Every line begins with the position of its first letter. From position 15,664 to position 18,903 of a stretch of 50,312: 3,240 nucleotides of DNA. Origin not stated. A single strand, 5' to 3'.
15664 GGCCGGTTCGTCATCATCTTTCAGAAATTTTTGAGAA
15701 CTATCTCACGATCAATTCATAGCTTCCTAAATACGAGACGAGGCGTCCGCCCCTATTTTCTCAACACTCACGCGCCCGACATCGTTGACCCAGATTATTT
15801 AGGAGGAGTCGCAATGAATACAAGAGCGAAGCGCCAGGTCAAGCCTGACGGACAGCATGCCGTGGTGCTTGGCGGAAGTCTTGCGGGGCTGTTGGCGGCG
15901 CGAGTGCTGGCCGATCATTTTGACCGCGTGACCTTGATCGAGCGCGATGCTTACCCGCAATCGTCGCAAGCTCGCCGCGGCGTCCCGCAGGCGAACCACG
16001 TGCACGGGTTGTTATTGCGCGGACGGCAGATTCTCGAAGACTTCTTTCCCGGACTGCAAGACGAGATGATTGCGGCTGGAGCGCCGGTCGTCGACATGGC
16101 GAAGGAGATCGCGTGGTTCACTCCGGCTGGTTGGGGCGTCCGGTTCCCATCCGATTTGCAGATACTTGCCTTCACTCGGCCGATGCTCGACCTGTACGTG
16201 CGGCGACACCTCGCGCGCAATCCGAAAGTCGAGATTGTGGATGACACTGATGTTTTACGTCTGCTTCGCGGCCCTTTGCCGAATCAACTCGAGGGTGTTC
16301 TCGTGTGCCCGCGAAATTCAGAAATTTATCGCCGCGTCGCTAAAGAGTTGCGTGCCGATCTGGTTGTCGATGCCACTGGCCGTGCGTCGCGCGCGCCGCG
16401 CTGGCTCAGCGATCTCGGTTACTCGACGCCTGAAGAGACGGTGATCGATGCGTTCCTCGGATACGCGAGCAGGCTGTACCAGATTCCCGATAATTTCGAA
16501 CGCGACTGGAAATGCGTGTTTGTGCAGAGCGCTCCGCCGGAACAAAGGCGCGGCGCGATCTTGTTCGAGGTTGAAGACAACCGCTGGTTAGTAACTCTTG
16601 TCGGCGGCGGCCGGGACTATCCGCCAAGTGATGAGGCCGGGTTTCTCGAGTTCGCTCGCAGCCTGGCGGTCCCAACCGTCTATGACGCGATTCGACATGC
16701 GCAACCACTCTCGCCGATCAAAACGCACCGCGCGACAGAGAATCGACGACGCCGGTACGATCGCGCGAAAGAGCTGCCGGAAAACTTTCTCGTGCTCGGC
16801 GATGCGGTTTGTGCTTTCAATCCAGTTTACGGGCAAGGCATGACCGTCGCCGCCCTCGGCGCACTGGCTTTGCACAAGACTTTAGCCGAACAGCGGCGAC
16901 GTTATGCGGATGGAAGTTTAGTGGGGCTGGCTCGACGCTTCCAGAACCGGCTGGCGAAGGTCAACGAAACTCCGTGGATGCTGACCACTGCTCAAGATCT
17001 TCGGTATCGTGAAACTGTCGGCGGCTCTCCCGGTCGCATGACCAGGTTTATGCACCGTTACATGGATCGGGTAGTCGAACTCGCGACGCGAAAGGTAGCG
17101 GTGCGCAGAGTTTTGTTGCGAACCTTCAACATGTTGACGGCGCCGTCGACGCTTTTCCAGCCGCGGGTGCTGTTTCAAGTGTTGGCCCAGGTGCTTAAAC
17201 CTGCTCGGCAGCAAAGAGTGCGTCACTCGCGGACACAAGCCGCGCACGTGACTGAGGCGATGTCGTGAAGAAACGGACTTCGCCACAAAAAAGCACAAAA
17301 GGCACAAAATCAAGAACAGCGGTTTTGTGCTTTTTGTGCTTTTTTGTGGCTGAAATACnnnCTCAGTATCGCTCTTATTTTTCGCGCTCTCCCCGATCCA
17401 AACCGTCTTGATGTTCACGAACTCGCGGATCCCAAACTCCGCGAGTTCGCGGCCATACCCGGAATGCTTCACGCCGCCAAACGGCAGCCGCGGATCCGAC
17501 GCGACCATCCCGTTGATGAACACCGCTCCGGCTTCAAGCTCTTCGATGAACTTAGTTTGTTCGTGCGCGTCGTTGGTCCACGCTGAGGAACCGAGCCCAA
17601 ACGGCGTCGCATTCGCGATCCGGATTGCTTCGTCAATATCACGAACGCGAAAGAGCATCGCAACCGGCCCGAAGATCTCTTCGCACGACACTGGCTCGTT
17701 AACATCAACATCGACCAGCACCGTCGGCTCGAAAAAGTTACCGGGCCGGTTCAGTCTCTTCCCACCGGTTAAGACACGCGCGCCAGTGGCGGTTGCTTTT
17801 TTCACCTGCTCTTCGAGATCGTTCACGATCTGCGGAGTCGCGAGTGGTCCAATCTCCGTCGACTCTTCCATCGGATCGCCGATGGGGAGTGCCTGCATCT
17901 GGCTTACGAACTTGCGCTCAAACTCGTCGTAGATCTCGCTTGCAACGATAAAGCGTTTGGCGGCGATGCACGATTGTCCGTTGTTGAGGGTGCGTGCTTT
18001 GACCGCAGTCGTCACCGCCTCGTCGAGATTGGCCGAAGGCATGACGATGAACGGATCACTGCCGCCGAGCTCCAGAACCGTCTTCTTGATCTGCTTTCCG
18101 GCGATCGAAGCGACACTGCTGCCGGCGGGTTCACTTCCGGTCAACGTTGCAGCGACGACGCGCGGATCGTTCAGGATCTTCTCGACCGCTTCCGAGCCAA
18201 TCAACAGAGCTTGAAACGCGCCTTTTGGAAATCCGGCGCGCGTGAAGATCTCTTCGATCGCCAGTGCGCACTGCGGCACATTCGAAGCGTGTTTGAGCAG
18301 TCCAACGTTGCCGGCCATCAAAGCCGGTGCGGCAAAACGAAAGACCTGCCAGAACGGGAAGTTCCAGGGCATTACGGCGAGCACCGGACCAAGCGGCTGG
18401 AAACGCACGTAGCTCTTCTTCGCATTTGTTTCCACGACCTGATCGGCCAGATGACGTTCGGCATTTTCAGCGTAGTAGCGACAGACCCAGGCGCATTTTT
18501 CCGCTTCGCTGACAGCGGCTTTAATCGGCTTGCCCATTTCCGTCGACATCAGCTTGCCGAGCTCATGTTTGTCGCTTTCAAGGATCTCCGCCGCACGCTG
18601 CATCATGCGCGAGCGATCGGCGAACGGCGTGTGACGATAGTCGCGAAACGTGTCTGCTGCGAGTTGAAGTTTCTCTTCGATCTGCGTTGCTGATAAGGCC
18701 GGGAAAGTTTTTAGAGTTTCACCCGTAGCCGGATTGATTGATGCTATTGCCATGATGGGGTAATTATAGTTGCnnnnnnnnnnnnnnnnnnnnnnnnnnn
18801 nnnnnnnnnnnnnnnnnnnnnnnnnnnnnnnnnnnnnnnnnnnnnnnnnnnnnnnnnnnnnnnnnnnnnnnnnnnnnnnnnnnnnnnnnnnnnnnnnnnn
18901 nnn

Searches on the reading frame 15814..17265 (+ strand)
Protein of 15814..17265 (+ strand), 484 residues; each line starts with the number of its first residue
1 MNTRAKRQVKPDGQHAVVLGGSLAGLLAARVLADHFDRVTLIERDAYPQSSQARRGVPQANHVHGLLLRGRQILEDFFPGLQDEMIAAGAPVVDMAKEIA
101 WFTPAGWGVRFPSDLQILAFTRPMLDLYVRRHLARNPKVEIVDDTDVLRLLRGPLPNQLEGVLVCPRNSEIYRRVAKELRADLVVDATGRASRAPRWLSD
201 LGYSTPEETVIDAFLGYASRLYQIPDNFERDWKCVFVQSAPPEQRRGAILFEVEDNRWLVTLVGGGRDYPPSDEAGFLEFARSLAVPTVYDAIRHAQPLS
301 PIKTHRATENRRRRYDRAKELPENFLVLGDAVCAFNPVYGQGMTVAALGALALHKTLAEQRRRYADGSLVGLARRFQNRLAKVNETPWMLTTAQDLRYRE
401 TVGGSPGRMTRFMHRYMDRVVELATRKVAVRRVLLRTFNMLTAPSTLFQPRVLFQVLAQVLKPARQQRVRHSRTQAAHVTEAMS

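Call 32: search_protein_families(library=pfam, proteins=[window:15814-17265:+], max_evalue=0.01)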
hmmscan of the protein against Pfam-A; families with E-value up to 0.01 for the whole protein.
window:15814-17265:+ (484 aa): 5 families
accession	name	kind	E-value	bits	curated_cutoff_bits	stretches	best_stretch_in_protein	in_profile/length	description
PF01494.25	FAD_binding_3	-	1.3e-07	31.7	22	1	17-369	5-330/349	FAD binding domain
PF01266.30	DAO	-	2.2e-05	24.6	27.9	0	16-52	2-40/353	FAD dependent oxidoreductase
PF04820.20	Trp_halogenase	-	4.3e-05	23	21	0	17-67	3-57/458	Tryptophan halogenase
PF12831.13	FAD_oxidored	-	0.00089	19.1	27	0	17-191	3-147/416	FAD dependent oxidoreductase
PF07992.20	Pyr_redox_2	-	0.0074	16.2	26.1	0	8-46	139-175/291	Pyridine nucleotide-disulphide oxidoreductase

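Call 78: search_protein_families(library=ncbifam, proteins=[window:15814-17265:+], max_evalue=0.001)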
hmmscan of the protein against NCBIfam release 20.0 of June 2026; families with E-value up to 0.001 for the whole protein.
window:15814-17265:+ (484 aa): 9 families
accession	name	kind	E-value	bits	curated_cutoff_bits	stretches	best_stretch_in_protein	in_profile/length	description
NF049967.1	QhpG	equivalog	6.8e-08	31.8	240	0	285-376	219-302/423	flavin-dependent monooxygenase QhpG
TIGR02032.1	GG-red-SF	subfamily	2e-07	31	158.8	0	17-201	4-157/297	geranylgeranyl reductase family protein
NF005566.0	PRK07236.1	subfamily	8.6e-07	28.2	333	0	13-48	6-41/386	hypothetical protein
TIGR01988.1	Ubi-OHases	subfamily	2.2e-06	26.8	224.65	0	323-385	278-340/387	ubiquinone biosynthesis hydroxylase, UbiH/UbiF/VisC/COQ6 family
NF053548.1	violacein_VioC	equivalog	1.3e-05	24.5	760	0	15-98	3-87/429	NADP-dependent violacein biosynthesis oxygenase VioC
NF038171.1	maturase_LodB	equivalog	2.7e-05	23.4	400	0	320-363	274-317/361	lysine-epsilon-oxidase maturase LodB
NF041080.1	DGGGPL_reductase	equivalog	8.6e-05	21.6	580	0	323-359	277-313/447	digeranylgeranylglycerophospholipid reductase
NF004833.1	PRK06185.1-1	subfamily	0.00032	19.5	488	0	176-364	150-322/403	FAD-dependent oxidoreductase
NF005612.0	PRK07364.1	equivalog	0.00069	18.2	487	0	325-383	296-354/415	FAD-dependent hydroxylase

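Call 79: search_solved_structures(query=window:15814-17265:+, max_evalue=0.001)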
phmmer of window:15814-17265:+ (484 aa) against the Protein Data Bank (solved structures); distinct sequences matched with E-value up to 0.001: 9.
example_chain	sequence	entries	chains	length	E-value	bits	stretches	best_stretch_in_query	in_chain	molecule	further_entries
8up4_A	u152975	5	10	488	2.2e-78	267.5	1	14-456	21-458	Flavin-dependent monooxygenase Lsd18 | Putative epoxidase LasC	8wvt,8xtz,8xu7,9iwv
8wvb_A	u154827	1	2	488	4.4e-78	266.5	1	14-456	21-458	Putative epoxidase LasC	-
8wvf_A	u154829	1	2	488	3e-77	263.8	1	14-456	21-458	Putative epoxidase LasC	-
23zv_A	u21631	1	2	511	3.6e-74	253.6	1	14-459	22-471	MonCI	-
23zr_A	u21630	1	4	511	8.9e-74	252.3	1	14-455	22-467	MonCI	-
24bg_A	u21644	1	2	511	3.3e-73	250.5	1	14-455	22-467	MonCI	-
8t3p_A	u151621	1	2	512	5.8e-73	249.7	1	14-400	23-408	MonCI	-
9udb_A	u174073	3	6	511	6.1e-73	249.6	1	14-400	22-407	MonCI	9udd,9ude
24ci_A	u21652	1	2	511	7e-73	249.4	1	14-400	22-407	MonCI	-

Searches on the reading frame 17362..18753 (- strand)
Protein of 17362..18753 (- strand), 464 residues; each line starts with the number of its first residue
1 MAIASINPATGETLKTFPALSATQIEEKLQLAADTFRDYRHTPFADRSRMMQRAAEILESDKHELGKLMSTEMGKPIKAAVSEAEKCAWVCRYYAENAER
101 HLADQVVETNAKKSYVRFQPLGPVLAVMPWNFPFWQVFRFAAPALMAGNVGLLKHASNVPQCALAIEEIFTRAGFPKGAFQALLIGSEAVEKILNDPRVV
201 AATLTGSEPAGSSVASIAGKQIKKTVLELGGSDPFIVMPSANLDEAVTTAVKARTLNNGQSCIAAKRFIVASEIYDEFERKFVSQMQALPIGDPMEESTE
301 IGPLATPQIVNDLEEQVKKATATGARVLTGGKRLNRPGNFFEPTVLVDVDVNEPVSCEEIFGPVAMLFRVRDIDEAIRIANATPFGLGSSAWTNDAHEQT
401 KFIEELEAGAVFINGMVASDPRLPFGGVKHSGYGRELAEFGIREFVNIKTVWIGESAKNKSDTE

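Call 32: search_protein_families(library=pfam, proteins=[window:17362-18753:-], max_evalue=0.01)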
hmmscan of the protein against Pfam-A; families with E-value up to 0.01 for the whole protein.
window:17362-18753:- (464 aa): 2 families
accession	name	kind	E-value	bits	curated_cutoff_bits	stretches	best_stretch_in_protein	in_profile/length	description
PF00171.27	Aldedh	-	2e-142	475.4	23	1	3-451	9-461/461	Aldehyde dehydrogenase family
PF05893.19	LuxC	-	0.0017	17.8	21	1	100-287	70-260/401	Acyl-CoA reductase (LuxC)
